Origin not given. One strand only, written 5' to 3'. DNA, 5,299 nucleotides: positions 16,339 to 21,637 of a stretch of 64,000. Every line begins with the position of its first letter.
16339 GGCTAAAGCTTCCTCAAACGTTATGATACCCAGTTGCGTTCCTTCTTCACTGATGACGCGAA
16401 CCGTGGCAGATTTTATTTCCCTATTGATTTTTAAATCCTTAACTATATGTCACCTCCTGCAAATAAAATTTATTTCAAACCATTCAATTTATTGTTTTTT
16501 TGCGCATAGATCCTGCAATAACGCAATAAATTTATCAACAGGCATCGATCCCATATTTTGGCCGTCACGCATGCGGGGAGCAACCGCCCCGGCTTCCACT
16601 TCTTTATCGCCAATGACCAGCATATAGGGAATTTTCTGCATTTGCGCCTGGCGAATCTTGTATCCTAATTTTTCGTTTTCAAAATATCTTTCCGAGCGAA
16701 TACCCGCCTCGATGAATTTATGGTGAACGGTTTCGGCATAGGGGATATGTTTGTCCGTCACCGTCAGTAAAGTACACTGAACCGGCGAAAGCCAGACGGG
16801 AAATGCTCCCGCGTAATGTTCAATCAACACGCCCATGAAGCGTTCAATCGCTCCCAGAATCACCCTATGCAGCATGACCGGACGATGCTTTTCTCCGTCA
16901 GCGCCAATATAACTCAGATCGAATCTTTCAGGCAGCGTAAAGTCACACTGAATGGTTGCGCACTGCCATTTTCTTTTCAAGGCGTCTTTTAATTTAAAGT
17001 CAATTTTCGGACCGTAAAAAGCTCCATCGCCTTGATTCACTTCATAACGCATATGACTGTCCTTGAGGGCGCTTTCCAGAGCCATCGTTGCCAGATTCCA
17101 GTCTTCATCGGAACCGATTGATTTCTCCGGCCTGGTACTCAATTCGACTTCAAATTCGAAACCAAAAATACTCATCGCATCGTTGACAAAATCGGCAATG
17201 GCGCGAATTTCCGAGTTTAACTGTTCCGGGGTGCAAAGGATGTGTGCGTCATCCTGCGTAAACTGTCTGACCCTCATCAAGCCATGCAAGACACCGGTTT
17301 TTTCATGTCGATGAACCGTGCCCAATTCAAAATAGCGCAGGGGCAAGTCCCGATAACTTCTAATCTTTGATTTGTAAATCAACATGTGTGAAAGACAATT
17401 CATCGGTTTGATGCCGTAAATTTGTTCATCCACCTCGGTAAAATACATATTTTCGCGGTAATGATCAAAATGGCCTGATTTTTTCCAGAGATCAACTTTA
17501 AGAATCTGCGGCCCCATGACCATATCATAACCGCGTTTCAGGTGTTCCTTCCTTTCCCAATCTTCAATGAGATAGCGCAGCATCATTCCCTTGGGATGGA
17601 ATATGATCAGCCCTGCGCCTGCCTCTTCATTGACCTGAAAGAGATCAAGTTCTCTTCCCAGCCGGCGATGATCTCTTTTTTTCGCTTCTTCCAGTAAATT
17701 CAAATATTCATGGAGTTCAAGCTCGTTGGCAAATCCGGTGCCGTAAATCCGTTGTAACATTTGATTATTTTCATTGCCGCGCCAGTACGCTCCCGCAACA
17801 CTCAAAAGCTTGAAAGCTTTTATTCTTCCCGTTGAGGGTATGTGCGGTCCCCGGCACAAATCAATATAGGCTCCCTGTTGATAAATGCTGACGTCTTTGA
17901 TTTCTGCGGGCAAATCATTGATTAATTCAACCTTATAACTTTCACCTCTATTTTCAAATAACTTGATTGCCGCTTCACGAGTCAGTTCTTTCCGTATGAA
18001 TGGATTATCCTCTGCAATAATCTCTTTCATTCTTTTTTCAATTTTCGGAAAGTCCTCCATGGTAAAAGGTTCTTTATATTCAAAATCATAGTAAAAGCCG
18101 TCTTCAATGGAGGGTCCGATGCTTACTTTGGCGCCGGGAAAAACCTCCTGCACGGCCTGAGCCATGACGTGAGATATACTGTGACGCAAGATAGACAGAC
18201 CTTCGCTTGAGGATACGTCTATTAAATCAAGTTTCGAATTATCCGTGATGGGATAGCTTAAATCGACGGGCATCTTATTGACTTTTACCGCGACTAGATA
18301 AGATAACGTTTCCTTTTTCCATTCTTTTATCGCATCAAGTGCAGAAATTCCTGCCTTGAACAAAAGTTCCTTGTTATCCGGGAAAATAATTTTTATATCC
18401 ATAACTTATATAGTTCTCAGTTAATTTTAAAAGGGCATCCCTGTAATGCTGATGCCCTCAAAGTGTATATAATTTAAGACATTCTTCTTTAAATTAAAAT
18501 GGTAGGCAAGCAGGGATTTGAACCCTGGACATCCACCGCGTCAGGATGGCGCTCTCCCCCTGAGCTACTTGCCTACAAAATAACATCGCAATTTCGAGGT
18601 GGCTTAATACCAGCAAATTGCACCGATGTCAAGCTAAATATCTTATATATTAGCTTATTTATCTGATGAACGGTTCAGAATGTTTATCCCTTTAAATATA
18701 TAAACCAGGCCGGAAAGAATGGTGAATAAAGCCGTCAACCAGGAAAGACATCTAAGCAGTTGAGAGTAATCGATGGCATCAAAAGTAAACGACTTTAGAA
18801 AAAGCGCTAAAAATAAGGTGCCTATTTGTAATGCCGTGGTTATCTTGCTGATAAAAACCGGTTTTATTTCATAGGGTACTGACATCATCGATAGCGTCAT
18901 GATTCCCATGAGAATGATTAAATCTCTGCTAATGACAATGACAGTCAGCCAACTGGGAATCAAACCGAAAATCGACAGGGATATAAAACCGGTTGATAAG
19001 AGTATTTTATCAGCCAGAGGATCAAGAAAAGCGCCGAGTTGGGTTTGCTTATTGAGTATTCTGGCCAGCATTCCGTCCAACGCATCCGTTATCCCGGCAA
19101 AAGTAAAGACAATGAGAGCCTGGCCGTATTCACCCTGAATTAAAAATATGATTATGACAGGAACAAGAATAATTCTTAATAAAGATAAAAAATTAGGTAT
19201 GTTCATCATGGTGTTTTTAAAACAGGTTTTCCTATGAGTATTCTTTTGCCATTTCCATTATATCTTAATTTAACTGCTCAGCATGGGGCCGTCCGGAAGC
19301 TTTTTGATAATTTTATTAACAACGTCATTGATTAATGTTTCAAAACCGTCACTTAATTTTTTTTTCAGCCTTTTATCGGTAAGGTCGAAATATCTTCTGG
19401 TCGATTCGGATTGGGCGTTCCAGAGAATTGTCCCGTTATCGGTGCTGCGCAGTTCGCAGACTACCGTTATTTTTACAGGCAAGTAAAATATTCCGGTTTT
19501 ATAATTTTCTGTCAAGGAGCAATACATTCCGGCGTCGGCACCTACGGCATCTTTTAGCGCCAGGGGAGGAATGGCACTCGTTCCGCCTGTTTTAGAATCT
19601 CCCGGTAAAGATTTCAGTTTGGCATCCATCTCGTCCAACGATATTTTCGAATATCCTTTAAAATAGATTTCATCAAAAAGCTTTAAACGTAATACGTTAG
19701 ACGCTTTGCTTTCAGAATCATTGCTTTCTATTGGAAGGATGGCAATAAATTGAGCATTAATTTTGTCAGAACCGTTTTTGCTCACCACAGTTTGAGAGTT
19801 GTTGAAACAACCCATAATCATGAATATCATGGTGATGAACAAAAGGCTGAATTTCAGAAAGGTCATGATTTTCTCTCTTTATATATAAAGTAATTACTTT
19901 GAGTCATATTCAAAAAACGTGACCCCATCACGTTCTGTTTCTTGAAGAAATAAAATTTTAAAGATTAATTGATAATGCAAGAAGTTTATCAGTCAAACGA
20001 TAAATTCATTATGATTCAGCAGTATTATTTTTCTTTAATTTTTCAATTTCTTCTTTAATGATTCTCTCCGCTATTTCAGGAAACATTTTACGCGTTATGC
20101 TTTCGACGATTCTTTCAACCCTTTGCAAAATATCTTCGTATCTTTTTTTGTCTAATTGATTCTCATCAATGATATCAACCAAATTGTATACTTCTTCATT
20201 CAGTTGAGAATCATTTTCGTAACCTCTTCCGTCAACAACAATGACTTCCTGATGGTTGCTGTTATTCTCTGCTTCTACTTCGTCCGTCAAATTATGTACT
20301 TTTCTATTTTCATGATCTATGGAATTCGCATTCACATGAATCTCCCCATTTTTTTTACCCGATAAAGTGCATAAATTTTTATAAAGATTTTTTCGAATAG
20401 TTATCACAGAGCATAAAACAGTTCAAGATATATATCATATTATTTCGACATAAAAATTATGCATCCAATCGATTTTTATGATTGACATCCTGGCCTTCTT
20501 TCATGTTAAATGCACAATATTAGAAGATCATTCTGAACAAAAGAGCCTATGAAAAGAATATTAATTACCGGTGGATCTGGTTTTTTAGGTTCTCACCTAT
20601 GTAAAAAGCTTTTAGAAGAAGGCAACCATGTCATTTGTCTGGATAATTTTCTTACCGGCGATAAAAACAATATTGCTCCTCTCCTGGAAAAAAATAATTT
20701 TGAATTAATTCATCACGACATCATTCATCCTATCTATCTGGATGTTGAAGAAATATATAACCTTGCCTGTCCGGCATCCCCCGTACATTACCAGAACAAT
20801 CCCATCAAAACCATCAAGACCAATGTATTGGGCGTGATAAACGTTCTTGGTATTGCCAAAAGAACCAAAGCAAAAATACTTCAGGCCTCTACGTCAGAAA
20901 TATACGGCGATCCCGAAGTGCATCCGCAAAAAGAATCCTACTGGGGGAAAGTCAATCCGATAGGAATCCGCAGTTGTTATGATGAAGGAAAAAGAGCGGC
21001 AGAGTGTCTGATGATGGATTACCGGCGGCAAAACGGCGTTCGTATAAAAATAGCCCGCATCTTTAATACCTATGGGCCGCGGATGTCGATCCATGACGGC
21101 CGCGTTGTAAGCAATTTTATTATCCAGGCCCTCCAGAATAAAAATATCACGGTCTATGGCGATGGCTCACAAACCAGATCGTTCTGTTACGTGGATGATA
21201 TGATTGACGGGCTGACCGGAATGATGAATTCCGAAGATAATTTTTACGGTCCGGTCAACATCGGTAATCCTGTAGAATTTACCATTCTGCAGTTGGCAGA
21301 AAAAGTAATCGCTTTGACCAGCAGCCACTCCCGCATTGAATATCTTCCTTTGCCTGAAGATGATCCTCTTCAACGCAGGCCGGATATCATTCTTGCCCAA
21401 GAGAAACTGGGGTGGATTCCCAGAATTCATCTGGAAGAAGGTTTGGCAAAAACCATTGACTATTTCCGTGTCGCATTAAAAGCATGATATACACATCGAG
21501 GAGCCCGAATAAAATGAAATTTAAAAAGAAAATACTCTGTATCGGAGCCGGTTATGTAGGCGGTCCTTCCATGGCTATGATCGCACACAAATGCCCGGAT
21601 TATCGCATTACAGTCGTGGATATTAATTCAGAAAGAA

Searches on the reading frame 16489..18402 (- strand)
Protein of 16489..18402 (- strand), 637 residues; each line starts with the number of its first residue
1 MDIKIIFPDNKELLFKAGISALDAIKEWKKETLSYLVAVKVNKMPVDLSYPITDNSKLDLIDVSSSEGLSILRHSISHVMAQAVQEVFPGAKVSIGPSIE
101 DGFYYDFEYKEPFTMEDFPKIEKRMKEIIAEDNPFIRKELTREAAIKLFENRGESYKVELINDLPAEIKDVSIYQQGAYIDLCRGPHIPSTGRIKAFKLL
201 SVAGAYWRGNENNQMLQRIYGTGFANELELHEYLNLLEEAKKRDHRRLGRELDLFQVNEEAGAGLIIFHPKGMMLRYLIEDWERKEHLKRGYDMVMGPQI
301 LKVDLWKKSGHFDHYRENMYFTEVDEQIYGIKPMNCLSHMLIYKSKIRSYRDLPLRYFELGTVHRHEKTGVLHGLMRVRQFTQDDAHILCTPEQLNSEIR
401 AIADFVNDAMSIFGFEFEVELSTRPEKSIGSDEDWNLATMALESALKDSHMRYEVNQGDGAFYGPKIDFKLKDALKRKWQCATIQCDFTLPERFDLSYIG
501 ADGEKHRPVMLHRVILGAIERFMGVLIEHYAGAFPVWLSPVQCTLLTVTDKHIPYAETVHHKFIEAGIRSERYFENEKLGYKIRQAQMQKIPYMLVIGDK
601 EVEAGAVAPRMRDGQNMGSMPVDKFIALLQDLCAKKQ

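Call 40: search_protein_families(library=pfam, proteins=[window:16489-18402:-], max_evalue=0.00001)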
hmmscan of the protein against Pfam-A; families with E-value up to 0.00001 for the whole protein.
window:16489-18402:- (637 aa): 3 families
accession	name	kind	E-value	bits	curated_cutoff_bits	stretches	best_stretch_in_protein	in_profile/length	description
PF00587.30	tRNA-synt_2b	-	2.1e-45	155.4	29.3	1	325-530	6-179/179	tRNA synthetase class II core domain (G, H, P, S and T)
PF03129.25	HGTP_anticodon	-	8.7e-19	67.9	21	1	542-631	1-93/94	Anticodon binding domain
PF07973.19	tRNA_SAD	-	1.9e-17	63.4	24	1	171-220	1-44/44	Threonyl and Alanyl tRNA synthetase second additional domain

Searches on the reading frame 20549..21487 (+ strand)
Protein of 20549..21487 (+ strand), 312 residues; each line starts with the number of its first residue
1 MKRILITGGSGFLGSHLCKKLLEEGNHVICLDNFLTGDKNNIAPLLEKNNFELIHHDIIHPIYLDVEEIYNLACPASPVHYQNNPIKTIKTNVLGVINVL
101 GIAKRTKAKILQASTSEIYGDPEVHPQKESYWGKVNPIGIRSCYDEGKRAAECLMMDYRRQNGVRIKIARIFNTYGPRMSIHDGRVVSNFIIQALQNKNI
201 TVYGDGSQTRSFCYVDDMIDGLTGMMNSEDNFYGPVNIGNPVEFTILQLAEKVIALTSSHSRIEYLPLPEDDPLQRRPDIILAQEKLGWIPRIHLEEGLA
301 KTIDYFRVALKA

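Call 40: search_protein_families(library=pfam, proteins=[window:20549-21487:+], max_evalue=0.00001)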
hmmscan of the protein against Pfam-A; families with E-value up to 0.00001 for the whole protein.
window:20549-21487:+ (312 aa): 6 families
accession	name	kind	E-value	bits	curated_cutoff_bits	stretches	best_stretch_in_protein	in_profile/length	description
PF01370.27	Epimerase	-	5.5e-50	170.4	20.9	1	4-239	1-240/240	NAD dependent epimerase/dehydratase family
PF16363.11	GDP_Man_Dehyd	-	5.7e-50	171.1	27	1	5-302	1-332/332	GDP-mannose 4,6 dehydratase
PF07993.18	NAD_binding_4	-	8.2e-13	48.5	20.1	1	66-176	89-209/258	Male sterility protein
PF01073.25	3Beta_HSD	-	2e-09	37.4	22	1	5-217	1-220/280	3-beta hydroxysteroid dehydrogenase/isomerase family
PF04321.23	RmlD_sub_bind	-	2.1e-08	34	27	1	3-261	2-235/287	RmlD substrate binding domain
PF02719.21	Polysacc_synt_2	-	8e-08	32.2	20.2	0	4-109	1-121/293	Polysaccharide biosynthesis protein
